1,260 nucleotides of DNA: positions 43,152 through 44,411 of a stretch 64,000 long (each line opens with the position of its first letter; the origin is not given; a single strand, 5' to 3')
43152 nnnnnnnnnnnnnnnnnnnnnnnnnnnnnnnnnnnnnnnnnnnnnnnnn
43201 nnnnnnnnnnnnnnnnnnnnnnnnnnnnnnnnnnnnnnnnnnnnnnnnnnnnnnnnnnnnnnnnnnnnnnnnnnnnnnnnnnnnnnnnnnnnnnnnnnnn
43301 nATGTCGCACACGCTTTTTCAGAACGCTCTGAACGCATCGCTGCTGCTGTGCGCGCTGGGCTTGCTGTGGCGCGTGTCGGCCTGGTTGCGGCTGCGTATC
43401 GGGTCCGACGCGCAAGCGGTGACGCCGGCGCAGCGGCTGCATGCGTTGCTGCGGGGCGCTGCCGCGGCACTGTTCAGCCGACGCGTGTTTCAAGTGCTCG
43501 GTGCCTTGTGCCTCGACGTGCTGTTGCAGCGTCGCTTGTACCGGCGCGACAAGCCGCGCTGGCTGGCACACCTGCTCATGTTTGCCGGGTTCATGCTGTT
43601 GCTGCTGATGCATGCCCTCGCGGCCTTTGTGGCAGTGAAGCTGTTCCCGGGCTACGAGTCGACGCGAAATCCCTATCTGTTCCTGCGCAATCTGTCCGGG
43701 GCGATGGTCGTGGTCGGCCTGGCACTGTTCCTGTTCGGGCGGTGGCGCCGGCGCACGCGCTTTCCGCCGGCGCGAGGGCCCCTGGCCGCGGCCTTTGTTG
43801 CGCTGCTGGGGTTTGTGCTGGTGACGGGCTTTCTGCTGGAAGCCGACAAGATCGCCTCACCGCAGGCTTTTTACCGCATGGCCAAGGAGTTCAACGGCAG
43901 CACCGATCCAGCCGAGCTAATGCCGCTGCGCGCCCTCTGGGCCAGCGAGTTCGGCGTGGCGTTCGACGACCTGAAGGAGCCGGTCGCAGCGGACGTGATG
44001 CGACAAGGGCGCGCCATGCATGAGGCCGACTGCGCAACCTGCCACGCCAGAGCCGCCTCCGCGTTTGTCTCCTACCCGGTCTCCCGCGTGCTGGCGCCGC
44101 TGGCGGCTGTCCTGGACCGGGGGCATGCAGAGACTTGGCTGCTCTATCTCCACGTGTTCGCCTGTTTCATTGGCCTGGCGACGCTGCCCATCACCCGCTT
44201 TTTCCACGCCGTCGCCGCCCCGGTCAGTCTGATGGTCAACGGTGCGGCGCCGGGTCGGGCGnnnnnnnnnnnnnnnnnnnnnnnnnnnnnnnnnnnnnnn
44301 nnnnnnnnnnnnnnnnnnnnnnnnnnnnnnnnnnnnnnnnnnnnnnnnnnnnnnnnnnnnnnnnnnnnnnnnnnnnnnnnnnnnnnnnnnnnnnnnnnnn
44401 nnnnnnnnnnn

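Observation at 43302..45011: Unusual single-chain architecture: NarI-like heme-b helices, heme-c loop and four [4Fe-4S] motifs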

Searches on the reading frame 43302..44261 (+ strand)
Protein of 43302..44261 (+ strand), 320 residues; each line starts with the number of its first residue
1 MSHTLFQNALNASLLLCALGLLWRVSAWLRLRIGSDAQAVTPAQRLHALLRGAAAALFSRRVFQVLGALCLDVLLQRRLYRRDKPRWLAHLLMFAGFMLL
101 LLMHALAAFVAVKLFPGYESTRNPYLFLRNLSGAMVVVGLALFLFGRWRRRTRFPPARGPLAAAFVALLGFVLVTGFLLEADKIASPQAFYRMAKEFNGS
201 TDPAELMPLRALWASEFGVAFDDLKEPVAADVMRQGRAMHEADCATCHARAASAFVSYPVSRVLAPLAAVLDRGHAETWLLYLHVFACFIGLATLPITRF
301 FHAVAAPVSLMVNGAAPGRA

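Call 12: search_protein_representatives(protein=window:43302-44261:+)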
Query: 320 residues. Proteins with E-value up to 0.001 (for the whole library): 400; up to 1e-10: 215; up to 1e-30: 105. The best 150 are listed.
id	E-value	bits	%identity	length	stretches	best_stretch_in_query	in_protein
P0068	1.2e-131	454.9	68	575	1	1-319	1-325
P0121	1.6e-79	283.7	62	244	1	1-237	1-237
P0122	2.7e-77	276.5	47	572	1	1-316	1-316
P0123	4.5e-70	252.7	41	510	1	6-315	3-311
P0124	2.0e-69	250.6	41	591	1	7-315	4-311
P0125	6.7e-68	245.6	37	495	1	9-316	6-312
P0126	1.1e-67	244.9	45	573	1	15-315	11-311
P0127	1.1e-66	241.6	42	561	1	4-315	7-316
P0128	2.6e-66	240.4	39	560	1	8-315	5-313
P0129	2.5e-64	233.9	41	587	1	5-315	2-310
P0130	5.0e-64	232.9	38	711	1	8-314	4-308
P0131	5.1e-64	232.8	41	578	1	24-319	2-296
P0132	8.4e-64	232.1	42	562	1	6-315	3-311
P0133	1.6e-63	231.2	38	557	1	10-313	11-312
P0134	2.0e-63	230.9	39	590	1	6-315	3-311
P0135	1.2e-62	228.4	35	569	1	6-316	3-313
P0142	1.8e-56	208.0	44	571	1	12-319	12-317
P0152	1.9e-53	198.1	36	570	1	6-313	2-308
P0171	9.4e-48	179.4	41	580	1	4-316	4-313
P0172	1.4e-47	178.8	38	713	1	10-315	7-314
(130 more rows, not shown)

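Call 25: find_encoding_contigs(protein=P0130, flank=6000, max_places=3)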
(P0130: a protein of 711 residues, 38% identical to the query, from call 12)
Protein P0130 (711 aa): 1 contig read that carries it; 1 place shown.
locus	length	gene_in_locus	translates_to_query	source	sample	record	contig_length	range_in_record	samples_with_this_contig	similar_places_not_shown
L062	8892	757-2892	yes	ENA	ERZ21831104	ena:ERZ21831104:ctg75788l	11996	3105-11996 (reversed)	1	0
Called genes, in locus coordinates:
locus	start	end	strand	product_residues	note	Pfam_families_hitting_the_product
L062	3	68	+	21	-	?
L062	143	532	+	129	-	PF01597:GCV_H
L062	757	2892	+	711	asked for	PF13183:Fer4_8, PF13534:Fer4_17 (weak), PF02754:CCG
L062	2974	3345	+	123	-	PF21948:LplA-B_cat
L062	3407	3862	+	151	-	PF21948:LplA-B_cat (weak)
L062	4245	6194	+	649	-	PF16177:ACAS_N, PF00501:AMP-binding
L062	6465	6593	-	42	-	-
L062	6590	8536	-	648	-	PF02730:AFOR_N, PF01314:AFOR_C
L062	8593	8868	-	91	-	-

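Call 31: find_encoding_contigs(protein=P0126, flank=6000, max_places=2)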
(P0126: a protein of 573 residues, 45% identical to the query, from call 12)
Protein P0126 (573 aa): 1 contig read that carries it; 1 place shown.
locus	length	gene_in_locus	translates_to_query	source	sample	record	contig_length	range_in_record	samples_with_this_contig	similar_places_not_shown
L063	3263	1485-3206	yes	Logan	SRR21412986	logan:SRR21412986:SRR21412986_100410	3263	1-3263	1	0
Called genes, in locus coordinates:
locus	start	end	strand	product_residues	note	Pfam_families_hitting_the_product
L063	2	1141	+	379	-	?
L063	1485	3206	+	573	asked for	PF02665:Nitrate_red_gam (weak), PF12838:Fer4_7 (faint), PF00037:Fer4 (faint), PF13484:Fer4_16 (faint), PF13183:Fer4_8, PF13237:Fer4_10, PF13187:Fer4_9, PF13534:Fer4_17 (weak), +1 more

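Call 32: find_encoding_contigs(protein=P0124, flank=6000, max_places=2)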
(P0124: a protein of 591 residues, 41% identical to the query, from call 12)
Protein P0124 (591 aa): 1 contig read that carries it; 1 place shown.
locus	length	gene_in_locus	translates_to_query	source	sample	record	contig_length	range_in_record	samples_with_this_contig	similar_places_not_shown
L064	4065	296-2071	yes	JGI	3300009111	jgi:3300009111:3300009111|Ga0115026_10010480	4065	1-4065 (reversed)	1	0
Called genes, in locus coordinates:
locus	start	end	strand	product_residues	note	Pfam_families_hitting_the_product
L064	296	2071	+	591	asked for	PF12838:Fer4_7 (faint), PF12797:Fer4_2 (faint), PF13484:Fer4_16 (faint), PF13183:Fer4_8, PF13187:Fer4_9 (weak), PF13237:Fer4_10 (weak), PF13534:Fer4_17 (weak)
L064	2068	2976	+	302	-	PF02754:CCG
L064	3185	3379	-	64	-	-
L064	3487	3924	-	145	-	PF00011:HSP20, PF17886:ArsA_HSP20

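Call 33: find_encoding_contigs(protein=P0135, flank=6000, max_places=2)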
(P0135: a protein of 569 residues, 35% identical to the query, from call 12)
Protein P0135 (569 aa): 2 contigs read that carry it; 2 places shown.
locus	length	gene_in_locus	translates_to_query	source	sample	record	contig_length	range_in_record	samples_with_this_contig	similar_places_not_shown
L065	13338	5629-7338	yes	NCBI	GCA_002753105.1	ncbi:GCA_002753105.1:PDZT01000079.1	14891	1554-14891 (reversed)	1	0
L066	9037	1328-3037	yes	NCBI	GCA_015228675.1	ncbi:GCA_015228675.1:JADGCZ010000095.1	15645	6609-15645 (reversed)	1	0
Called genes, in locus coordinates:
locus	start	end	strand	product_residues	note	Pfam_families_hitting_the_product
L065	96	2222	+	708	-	PF02872:5_nucleotid_C (weak)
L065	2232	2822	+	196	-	PF19502:DUF6036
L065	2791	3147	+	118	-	-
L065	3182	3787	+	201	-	-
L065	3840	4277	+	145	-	-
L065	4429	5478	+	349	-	PF00953:Glycos_transf_4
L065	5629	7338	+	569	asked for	PF02665:Nitrate_red_gam (faint), PF12838:Fer4_7 (faint), PF13183:Fer4_8, PF13187:Fer4_9, PF13237:Fer4_10 (weak), PF13534:Fer4_17 (weak)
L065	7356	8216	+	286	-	PF02754:CCG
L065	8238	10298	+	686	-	PF00072:Response_reg, PF00512:HisKA, PF02518:HATPase_c, PF00072:Response_reg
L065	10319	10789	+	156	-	-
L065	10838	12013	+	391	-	PF04015:DUF362, PF00037:Fer4 (faint), PF12837:Fer4_6 (faint), PF12838:Fer4_7 (weak), PF13237:Fer4_10 (weak)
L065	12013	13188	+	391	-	PF07690:MFS_1, PF12832:MFS_1_like, PF00083:Sugar_tr, PF05977:MFS_3, PF11700:ATG22 (weak), PF12832:MFS_1_like, PF07690:MFS_1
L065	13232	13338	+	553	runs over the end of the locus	?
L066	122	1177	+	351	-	PF00953:Glycos_transf_4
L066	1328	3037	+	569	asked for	PF02665:Nitrate_red_gam (faint), PF12838:Fer4_7 (faint), PF13183:Fer4_8, PF13187:Fer4_9, PF13237:Fer4_10 (weak), PF13534:Fer4_17 (weak)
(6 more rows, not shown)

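Call 34: find_encoding_contigs(protein=P0142, flank=6000, max_places=2)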
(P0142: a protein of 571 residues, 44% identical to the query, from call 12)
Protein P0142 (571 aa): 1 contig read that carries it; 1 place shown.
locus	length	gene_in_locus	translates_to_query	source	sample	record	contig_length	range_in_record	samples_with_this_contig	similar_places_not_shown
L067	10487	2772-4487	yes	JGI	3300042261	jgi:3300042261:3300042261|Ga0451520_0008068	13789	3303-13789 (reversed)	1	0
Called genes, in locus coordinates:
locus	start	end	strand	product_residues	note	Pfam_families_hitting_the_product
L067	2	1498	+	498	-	?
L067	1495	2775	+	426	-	PF00890:FAD_binding_2, PF07992:Pyr_redox_2 (faint)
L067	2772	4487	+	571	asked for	PF12797:Fer4_2 (faint), PF13484:Fer4_16 (faint), PF13746:Fer4_18 (faint), PF13183:Fer4_8, PF13237:Fer4_10 (weak), PF13183:Fer4_8, PF13187:Fer4_9, PF13534:Fer4_17 (weak), +1 more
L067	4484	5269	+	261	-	PF02754:CCG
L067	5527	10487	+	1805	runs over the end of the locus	PF00008:EGF (faint), PF00753:Lactamase_B (weak), PF23106:EGF_Teneurin (faint), PF24973:EGF_LMN_ATRN (faint), PF00053:EGF_laminin (faint)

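Call 40: search_solved_structures(query=A3, max_evalue=10, show_alignments=3)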
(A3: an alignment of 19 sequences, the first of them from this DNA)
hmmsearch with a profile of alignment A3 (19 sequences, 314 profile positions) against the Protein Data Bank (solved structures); distinct sequences matched with E-value up to 10: 35.
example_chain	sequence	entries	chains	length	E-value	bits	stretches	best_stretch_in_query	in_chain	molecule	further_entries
1y5l_C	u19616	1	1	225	6.4e-06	28.9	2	129-173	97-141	Respiratory nitrate reductase 1 gamma chain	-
1q16_C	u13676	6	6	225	7.6e-06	28.7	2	129-173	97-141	Respiratory nitrate reductase 1 gamma chain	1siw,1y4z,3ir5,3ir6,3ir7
3egw_C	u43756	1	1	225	1.1e-05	28.2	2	129-173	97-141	Respiratory nitrate reductase 1 gamma chain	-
1y5i_C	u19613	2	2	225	1.5e-05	27.6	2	129-173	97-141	Respiratory nitrate reductase 1 gamma chain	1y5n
9wcx_U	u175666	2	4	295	0.012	18.1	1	222-246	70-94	Cytochrome bc1 complex cytochrome c subunit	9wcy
6hwh_M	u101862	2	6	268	0.024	17.2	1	221-246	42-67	Cytochrome bc1 complex cytochrome c subunit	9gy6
8ovc_O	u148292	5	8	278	0.026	17.1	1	221-246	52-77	Cytochrome bc1 complex cytochrome c subunit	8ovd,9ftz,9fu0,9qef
3vrd_A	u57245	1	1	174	0.026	17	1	218-246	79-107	Flavocytochrome c heme subunit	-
6adq_C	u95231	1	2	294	0.028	16.9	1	221-246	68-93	Cytochrome bc1 complex cytochrome c subunit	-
1fcd_C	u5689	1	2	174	0.028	16.9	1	218-246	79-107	FLAVOCYTOCHROME C SULFIDE DEHYDROGENASE (CYTOCHROME SUBUNIT)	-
8hcr_C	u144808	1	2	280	0.078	15.5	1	221-247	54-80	Cytochrome bc1 complex cytochrome c subunit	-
7e1v_O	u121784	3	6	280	0.078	15.5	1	221-247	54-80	Cytochrome bc1 complex cytochrome c subunit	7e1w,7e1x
7rh5_O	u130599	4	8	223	0.11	15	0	227-246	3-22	Cytochrome bc1 complex cytochrome c subunit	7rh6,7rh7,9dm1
3mk7_C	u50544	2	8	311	0.19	14.2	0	226-247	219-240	Cytochrome c oxidase, cbb3-type, subunit P | Cbb3-type cytochrome c oxidase subunit CcoP1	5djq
8snh_G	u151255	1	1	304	0.19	14.2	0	221-255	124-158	Cbb3-type cytochrome c oxidase subunit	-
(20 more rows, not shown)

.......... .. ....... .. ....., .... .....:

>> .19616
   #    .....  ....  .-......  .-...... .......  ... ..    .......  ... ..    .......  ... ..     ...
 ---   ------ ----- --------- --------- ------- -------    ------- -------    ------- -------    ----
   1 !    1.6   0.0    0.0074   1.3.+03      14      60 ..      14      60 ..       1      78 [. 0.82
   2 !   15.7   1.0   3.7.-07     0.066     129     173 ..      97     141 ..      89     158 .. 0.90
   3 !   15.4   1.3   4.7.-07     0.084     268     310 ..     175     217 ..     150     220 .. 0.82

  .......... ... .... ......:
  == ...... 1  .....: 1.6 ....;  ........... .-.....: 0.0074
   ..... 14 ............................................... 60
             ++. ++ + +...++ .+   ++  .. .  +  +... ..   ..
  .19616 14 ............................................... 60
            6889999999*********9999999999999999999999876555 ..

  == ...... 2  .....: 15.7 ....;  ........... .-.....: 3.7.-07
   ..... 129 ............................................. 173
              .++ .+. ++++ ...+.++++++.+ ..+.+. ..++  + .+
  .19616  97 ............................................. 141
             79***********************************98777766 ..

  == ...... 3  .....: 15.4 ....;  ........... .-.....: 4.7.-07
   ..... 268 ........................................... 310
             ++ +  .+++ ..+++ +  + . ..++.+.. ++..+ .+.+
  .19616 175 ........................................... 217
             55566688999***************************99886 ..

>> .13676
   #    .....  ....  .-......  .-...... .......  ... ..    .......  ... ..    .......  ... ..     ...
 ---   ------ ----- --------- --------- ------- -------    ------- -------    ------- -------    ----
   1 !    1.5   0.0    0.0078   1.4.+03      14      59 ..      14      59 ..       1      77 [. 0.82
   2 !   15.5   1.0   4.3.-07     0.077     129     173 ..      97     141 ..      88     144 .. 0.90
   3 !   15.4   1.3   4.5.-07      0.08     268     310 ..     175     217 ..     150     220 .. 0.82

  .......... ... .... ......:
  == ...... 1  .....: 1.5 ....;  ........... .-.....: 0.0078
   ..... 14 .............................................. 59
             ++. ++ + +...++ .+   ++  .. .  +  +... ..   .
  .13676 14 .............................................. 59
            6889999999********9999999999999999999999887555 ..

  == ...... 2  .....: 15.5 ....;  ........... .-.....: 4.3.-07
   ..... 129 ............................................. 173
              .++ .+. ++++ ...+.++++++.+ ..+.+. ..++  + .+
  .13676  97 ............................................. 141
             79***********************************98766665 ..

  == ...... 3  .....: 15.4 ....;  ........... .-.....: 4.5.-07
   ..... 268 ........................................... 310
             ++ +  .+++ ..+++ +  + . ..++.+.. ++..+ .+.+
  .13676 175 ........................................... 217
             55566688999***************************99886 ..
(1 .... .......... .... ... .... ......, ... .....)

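Call 47: find_encoding_contigs(protein=P0172, flank=6000, max_places=2)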
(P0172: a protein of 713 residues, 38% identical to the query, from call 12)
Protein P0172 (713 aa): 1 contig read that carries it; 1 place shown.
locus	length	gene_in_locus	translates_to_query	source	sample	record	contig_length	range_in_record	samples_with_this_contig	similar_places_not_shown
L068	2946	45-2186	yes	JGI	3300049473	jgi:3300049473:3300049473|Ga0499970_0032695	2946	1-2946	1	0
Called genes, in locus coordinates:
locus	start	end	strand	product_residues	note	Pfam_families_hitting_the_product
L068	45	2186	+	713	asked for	PF02665:Nitrate_red_gam (faint), PF13183:Fer4_8, PF02754:CCG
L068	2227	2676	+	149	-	PF01597:GCV_H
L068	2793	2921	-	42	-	-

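Call 48: find_encoding_contigs(protein=P0171, flank=6000, max_places=2)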
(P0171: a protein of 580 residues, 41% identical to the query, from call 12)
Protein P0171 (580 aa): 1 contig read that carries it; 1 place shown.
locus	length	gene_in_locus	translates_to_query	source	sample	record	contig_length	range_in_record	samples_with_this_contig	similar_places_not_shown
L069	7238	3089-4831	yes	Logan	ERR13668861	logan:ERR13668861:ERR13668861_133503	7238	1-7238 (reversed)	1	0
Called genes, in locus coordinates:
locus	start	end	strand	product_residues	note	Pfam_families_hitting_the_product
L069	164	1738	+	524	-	PF00890:FAD_binding_2 (weak), PF01266:DAO, PF01494:FAD_binding_3 (weak)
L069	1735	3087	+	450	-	PF00890:FAD_binding_2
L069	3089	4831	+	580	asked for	PF12797:Fer4_2 (faint), PF13237:Fer4_10 (faint), PF13484:Fer4_16 (faint), PF13746:Fer4_18 (faint), PF12838:Fer4_7 (weak), PF13183:Fer4_8, PF13187:Fer4_9, PF13534:Fer4_17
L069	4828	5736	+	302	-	PF02754:CCG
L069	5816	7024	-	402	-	PF02412:TSP_3 (faint)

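Call 49: find_encoding_contigs(protein=P0152, flank=6000, max_places=2)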
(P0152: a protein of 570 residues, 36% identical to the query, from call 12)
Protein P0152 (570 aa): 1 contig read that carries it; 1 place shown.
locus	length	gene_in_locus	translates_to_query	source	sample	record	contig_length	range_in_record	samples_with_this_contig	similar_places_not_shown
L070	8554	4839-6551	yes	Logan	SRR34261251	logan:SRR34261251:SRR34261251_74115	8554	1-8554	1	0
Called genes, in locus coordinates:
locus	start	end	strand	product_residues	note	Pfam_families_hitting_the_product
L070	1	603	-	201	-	?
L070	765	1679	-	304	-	PF08220:HTH_DeoR, PF08279:HTH_11, PF00455:DeoRC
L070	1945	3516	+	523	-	PF01266:DAO, PF01494:FAD_binding_3 (weak)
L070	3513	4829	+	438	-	PF00890:FAD_binding_2, PF07992:Pyr_redox_2 (faint)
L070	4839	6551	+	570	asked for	PF02665:Nitrate_red_gam (faint), PF13746:Fer4_18 (faint), PF12838:Fer4_7 (weak), PF13183:Fer4_8, PF13187:Fer4_9, PF13237:Fer4_10 (weak), PF13183:Fer4_8, PF13534:Fer4_17, +1 more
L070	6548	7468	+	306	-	PF02754:CCG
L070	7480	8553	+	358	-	?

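Call 50: find_encoding_contigs(protein=P0127, flank=6000, max_places=2)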
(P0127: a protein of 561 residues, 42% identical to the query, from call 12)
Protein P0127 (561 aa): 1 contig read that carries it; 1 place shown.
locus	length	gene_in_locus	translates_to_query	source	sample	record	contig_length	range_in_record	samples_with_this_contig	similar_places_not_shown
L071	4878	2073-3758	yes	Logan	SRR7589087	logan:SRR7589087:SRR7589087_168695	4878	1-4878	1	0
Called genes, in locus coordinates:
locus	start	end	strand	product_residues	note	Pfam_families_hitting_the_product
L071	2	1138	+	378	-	?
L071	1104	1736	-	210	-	PF27271:AF_1327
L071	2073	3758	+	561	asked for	PF02665:Nitrate_red_gam (weak), PF13183:Fer4_8, PF12838:Fer4_7 (weak), PF13183:Fer4_8, PF13187:Fer4_9 (weak), PF13237:Fer4_10, PF13484:Fer4_16 (weak), PF13534:Fer4_17, +4 more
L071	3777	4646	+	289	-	PF02754:CCG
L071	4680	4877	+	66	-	?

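Call 76: predict_structure(alignment_id=A3)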
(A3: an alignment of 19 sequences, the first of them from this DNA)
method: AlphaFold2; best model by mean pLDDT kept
length: 318 residues; sequences in the alignment: 19
mean_pLDDT: 86.1   pTM: 0.81
mean pLDDT of the five models: 86.1, 85.1, 83.9, 82.3, 81.8
residues with pLDDT >= 90: 154; 70-90: 129; 50-70: 31; < 50: 4
segments of 3 or more residues with pLDDT < 50: 118-121
pLDDT, mean of each block of 10 residues (from residue 1): 88 96 90 85 91 89 91 91 94 93 74 55 73 96 88 62 89 94 89 86 92 87 88 93 70 89 88 90 94 87 84 77
secondary structure, 60 per line:
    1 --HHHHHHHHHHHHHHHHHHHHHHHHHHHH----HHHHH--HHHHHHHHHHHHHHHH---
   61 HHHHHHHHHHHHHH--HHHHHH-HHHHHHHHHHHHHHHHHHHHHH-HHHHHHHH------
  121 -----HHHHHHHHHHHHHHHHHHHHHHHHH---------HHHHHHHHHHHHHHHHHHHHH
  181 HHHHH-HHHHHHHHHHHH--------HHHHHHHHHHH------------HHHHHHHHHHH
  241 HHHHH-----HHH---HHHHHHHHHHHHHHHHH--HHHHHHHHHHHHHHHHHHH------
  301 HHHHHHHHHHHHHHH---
elements in order: H3-30 H35-39 H42-57 H61-74 H77-82 H84-105 H107-114 H126-150 H160-185 H187-198 H207-217 H230-245 H257-273 H276-294 H301-315

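Call 78: fold_search(model_id=the predicted structure, library=pdb)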
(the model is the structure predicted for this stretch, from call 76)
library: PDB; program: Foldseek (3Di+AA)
matches with E <= 10: 203; with E <= 0.001: 0
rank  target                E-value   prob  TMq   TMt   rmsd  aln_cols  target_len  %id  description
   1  9ojn                  1.5e-03  1.00  0.44  0.22  10.0       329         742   16  Structure of Mycobacterium smegmatis EtfD (released 2025-05-21)
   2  3ir6_C                2.4e-01  0.92  0.30  0.40  15.3       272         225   14  Crystal structure of NarGHI mutant NarG-H49S (released 2010-01-05)
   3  1siw_C                2.8e-01  0.90  0.28  0.39  14.8       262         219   15  Crystal structure of the apomolybdo-NarGHI (released 2004-06-08)
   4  3haj_A                6.9e-01  0.18  0.16  0.17  30.4       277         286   13  Crystal structure of human PACSIN2 F-BAR domain (p212121 lattice) (released 2009-06-16)
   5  1y5l_C                1.1e+00  0.51  0.27  0.38  15.7       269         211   15  The crystal structure of the NarGHI mutant NarI-H66Y (released 2005-03-08)
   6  3s8f_A                1.2e+00  0.12  0.18  0.12  20.8       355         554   18  1.8 A structure of ba3 cytochrome c oxidase from Thermus thermophilus in lipid environment (released 2011-08-03)
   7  7n6g_3O               1.2e+00  0.05  0.10  0.09  42.2       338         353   13  C1 of central pair (released 2022-05-18)
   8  9dgq_n                1.3e+00  0.07  0.12  0.02  52.1       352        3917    9  Structure of dynein-1 on microtubules (released 2025-09-10)
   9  9dgr_n                1.3e+00  0.07  0.12  0.02  52.1       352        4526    9  Composite structure of dynein-dynactin on microtubules (released 2025-09-10)
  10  6zgr_A                1.4e+00  0.06  0.14  0.12  24.8       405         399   14  Crystal structure of a MFS transporter with bound 1-hydroxynaphthalene-2-carboxylic acid at 2.67 Angstroem resolution (released 2021-10-20)
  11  7z8f_n                1.5e+00  0.08  0.12  0.02  45.0       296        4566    9  Composite structure of dynein-dynactin-BICDR on microtubules (released 2022-07-27)
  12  6uwf                  1.5e+00  0.06  0.13  0.11  23.6       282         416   14  GltPh in complex with L-aspartate and sodium ions in outward-facing state (released 2020-06-03)
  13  7sqc_1Y               1.7e+00  0.08  0.13  0.15  30.6       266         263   14  Ciliary C1 central pair apparatus isolated from Chlamydomonas reinhardtii (released 2022-04-13)
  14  8t1p_C                1.8e+00  0.11  0.19  0.13  20.9       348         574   11  Heterodimeric ABC transporter BmrCD in the occluded conformation bound to ADPVi: BmrCD_OC-ADPVi (released 2023-11-15)
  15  9y6s_6z               1.8e+00  0.05  0.12  0.02  47.6       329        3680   13  96-nm repeat of the Leishmania tarentolae doublet microtubule (released 2025-12-17)
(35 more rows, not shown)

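Call 79: find_homologous_proteins(query=P0130, max_evalue=1e-20)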
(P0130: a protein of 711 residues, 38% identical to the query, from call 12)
Query P0130 (711 aa): 628 proteins with E <= 1e-20 among 8000 candidates; the best 120 are listed.
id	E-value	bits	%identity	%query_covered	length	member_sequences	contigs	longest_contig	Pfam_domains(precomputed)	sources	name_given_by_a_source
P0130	0.0e+0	1638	100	100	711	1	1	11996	PF13534.12,PF02754.22,PF13183.12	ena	-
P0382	5.1e-244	830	52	100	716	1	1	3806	PF02665.20,PF12838.13,PF02754.22,PF13183.12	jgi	-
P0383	5.8e-239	813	51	99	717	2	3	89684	PF02665.20,PF12838.13,PF02754.22,PF13183.12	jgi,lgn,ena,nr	nr:(Fe-S)-binding protein [Desulfobacterales bacterium]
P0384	2.2e-180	620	42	99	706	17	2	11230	PF02665.20,PF02754.22,PF13183.12,PF13187.12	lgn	-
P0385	5.1e-180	618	41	99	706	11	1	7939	PF02754.22,PF13183.12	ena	-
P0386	3.2e-179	616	43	99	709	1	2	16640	PF12838.13,PF02754.22,PF13183.12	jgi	jgi:Fe-S oxidoreductase/nitrate reductase gamma subunit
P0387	7.4e-178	611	42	99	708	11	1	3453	PF02665.20,PF02754.22,PF13183.12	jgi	-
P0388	2.5e-177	609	43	99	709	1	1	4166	PF02754.22,PF13183.12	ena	-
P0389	7.2e-176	605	42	99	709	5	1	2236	PF12838.13,PF02754.22,PF13183.12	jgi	jgi:Fe-S oxidoreductase/nitrate reductase gamma subunit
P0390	1.2e-175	604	41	99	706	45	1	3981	PF02754.22,PF13183.12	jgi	-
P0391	3.8e-175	602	43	99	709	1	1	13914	PF12838.13,PF02754.22,PF13183.12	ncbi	-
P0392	4.2e-175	602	41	99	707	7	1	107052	PF02754.22,PF13183.12,PF13187.12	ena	-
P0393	4.0e-173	596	42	99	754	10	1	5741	PF12838.13,PF02754.22,PF13183.12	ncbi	-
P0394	4.8e-173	595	40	99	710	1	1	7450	PF02754.22,PF13183.12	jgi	jgi:Fe-S oxidoreductase/nitrate reductase gamma subunit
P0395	3.1e-156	540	42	87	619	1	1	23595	PF02665.20,PF02754.22,PF13183.12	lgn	-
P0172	1.5e-146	508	36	99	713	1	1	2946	PF02665.20,PF02754.22,PF13183.12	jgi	jgi:Fe-S oxidoreductase/nitrate reductase gamma subunit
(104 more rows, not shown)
